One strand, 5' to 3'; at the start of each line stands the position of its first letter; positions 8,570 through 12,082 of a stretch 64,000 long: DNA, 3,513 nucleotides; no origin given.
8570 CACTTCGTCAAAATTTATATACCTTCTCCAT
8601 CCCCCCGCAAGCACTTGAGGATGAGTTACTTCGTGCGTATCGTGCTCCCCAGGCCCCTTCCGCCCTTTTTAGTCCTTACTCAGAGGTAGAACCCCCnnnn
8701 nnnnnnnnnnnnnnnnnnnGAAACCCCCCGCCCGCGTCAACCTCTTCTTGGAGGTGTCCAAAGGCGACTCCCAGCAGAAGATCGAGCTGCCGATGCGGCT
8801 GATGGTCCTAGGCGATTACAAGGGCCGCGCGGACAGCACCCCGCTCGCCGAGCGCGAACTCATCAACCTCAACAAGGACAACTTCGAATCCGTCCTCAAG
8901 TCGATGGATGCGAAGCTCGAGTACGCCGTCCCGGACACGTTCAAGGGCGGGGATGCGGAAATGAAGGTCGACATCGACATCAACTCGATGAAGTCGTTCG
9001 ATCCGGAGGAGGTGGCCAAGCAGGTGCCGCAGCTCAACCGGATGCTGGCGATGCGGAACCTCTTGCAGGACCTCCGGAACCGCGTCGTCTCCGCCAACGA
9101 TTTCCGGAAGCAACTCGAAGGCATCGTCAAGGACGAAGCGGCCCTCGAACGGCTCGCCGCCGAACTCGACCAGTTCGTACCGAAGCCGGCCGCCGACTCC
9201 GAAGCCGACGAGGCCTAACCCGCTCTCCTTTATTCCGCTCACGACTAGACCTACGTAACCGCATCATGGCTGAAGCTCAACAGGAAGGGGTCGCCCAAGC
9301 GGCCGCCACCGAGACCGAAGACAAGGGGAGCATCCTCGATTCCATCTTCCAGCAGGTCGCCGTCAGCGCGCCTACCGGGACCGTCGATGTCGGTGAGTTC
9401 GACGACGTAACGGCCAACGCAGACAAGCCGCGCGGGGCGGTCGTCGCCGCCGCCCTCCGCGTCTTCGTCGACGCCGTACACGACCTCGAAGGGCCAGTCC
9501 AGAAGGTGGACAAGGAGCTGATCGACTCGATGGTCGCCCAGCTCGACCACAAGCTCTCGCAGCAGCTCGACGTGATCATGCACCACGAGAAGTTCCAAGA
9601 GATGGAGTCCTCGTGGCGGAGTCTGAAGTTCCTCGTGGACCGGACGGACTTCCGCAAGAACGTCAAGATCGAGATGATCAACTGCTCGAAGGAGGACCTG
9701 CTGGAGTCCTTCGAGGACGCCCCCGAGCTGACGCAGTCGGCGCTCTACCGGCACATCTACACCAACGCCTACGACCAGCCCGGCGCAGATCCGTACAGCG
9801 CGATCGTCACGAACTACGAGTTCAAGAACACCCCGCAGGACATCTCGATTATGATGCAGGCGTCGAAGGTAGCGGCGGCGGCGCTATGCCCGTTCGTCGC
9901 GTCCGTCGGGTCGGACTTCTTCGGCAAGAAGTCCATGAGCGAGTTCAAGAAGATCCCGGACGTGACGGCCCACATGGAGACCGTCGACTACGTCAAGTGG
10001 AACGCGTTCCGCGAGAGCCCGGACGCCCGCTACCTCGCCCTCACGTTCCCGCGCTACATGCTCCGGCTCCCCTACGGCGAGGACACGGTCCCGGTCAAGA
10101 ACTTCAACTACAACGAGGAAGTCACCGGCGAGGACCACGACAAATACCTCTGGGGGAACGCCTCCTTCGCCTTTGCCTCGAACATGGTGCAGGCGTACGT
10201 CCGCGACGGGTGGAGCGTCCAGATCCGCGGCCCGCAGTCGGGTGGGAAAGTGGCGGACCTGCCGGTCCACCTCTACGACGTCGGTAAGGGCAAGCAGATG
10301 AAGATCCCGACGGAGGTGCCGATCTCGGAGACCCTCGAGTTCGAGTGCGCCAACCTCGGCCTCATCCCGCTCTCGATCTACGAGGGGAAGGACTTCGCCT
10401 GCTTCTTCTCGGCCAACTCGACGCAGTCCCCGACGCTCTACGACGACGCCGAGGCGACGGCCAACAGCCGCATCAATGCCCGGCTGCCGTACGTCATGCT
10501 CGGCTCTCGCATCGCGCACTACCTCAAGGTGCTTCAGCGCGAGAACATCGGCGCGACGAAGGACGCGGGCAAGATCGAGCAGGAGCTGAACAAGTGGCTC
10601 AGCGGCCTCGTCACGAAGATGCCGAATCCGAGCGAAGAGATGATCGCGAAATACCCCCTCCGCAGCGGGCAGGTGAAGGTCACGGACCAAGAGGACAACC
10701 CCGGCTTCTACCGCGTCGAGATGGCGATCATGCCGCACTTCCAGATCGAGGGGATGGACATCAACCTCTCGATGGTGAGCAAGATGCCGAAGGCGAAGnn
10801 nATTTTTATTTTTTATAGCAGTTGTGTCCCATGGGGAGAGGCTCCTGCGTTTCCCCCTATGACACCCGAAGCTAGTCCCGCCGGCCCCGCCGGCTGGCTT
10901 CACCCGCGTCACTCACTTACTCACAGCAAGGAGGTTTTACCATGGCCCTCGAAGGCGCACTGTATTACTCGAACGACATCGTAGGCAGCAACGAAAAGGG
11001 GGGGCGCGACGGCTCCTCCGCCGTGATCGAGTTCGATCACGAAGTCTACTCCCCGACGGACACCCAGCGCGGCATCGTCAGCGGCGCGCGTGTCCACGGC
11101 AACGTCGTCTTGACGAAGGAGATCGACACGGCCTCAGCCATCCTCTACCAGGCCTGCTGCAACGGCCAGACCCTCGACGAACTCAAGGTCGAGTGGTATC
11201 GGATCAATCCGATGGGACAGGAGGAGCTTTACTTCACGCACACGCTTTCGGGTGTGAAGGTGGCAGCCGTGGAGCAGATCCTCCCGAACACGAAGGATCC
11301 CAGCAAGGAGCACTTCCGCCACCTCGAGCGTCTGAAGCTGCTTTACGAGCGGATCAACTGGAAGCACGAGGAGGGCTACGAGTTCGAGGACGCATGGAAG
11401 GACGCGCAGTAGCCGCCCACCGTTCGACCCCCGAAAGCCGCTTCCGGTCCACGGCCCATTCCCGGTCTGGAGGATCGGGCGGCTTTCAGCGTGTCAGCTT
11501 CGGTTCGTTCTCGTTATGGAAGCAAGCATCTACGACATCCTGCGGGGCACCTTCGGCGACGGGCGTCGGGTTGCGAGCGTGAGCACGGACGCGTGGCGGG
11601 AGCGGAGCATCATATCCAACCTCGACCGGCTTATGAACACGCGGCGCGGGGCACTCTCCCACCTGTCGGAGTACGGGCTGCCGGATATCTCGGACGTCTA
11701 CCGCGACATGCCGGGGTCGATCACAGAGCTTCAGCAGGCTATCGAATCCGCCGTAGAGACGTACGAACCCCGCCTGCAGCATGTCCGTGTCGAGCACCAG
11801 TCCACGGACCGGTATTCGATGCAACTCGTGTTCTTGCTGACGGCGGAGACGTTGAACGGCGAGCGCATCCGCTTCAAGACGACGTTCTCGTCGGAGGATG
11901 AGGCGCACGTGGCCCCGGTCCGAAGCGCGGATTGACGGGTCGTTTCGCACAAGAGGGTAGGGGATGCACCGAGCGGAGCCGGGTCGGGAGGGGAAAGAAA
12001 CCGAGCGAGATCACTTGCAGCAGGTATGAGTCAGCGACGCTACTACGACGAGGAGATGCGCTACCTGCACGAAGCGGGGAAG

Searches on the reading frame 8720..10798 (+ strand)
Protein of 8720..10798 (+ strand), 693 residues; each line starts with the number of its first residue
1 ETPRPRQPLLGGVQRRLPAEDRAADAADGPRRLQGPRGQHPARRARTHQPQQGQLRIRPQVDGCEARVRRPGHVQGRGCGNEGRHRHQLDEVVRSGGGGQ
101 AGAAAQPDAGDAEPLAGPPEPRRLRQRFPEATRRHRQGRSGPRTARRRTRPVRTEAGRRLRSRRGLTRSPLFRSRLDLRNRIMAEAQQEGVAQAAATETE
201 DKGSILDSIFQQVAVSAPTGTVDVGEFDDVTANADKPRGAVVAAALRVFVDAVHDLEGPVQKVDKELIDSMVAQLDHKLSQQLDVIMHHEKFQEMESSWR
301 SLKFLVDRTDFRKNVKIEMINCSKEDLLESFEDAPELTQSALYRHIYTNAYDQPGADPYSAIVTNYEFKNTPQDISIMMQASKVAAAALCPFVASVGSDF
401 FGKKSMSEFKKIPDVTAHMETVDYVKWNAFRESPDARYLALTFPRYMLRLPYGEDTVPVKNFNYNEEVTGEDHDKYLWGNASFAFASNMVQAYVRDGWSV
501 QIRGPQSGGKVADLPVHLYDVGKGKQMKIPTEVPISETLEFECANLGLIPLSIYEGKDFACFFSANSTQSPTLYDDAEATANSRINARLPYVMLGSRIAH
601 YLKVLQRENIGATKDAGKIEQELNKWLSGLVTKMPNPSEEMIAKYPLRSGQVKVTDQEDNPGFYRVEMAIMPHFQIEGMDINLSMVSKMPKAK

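Call 22: search_protein_families(library=pfam, proteins=[window:8720-10798:+], max_evalue=0.001)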
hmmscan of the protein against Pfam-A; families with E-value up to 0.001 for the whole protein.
window:8720-10798:+ (693 aa): 2 families
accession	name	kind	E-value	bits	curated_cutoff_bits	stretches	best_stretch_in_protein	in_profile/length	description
PF05943.17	VipB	-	6e-119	397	27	1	269-569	1-301/301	EvpB/VC_A0108, tail sheath N-terminal domain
PF18945.5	VipB_2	-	9.8e-42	142.1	27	1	578-689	1-112/112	EvpB/VC_A0108, tail sheath gpW/gp25-like domain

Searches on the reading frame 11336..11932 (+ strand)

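Call 22: search_protein_families(library=pfam, proteins=[window:11336-11932:+], max_evalue=0.001)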
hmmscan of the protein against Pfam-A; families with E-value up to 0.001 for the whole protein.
window:11336-11932:+ (199 aa): 1 family
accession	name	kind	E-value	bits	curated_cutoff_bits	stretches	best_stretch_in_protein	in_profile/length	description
PF04965.19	GPW_gp25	-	9.4e-14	51.4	27.2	1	89-157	4-73/96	Baseplate wedge protein gp25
